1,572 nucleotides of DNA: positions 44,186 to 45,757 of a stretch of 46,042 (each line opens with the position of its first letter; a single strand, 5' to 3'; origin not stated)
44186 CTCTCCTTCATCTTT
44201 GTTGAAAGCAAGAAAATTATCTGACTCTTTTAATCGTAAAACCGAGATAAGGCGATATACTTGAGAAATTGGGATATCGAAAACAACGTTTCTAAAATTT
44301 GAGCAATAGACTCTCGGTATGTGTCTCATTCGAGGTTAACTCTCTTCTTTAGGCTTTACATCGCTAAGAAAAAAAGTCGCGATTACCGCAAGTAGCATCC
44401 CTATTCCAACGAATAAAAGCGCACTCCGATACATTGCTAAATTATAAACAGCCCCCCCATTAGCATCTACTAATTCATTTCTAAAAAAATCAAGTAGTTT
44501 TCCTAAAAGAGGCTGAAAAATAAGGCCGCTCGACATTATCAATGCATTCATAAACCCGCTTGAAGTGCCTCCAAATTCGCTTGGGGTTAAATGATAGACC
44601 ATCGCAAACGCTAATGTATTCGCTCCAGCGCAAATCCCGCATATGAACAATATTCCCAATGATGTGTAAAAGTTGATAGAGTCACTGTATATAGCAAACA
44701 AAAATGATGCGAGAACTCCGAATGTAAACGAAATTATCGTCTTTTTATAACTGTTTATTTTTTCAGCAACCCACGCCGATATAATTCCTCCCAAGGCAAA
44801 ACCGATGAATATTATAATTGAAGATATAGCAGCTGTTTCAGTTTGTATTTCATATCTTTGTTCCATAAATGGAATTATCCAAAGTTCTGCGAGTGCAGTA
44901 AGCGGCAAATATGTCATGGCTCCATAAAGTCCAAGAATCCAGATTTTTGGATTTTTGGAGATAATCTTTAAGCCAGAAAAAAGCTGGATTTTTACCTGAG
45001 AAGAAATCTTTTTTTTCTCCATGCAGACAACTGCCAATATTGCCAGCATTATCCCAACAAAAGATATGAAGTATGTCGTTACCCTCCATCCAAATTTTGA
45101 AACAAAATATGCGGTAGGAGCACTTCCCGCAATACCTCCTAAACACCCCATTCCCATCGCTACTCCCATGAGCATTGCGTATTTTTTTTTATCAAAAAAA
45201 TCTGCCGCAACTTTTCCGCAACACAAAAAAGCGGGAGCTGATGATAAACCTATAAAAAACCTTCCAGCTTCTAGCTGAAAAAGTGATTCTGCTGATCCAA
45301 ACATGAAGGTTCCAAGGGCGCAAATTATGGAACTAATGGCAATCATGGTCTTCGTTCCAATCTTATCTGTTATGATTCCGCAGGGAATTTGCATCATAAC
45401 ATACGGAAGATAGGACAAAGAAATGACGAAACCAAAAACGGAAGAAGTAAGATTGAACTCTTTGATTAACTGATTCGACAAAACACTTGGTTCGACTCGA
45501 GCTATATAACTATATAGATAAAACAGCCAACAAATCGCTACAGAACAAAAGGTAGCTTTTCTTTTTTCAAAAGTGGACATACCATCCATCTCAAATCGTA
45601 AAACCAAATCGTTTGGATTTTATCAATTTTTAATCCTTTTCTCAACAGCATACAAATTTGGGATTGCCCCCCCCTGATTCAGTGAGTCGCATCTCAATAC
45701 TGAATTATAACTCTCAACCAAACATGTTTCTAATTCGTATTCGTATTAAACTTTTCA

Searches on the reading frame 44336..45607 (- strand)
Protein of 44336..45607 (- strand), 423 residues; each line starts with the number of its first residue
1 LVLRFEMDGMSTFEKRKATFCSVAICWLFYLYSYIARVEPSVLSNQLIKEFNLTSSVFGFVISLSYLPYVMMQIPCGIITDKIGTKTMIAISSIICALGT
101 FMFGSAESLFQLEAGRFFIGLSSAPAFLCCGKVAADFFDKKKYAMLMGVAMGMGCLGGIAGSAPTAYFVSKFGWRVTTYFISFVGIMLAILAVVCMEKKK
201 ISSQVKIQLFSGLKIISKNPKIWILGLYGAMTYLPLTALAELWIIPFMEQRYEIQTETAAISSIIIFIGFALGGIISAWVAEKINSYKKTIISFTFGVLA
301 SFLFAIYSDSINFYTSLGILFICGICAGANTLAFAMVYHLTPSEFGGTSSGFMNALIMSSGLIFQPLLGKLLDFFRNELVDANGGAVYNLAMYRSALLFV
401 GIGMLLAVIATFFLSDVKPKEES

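Call 17: search_protein_families(library=pfam, max_evalue=0.00001, proteins=[window:44336-45607:-])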
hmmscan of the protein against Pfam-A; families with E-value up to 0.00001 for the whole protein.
window:44336-45607:- (423 aa): 1 family
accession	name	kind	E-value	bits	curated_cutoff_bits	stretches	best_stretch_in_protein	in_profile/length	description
PF07690.21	MFS_1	-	4.9e-41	141.2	33.4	1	43-363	19-345/347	Major Facilitator Superfamily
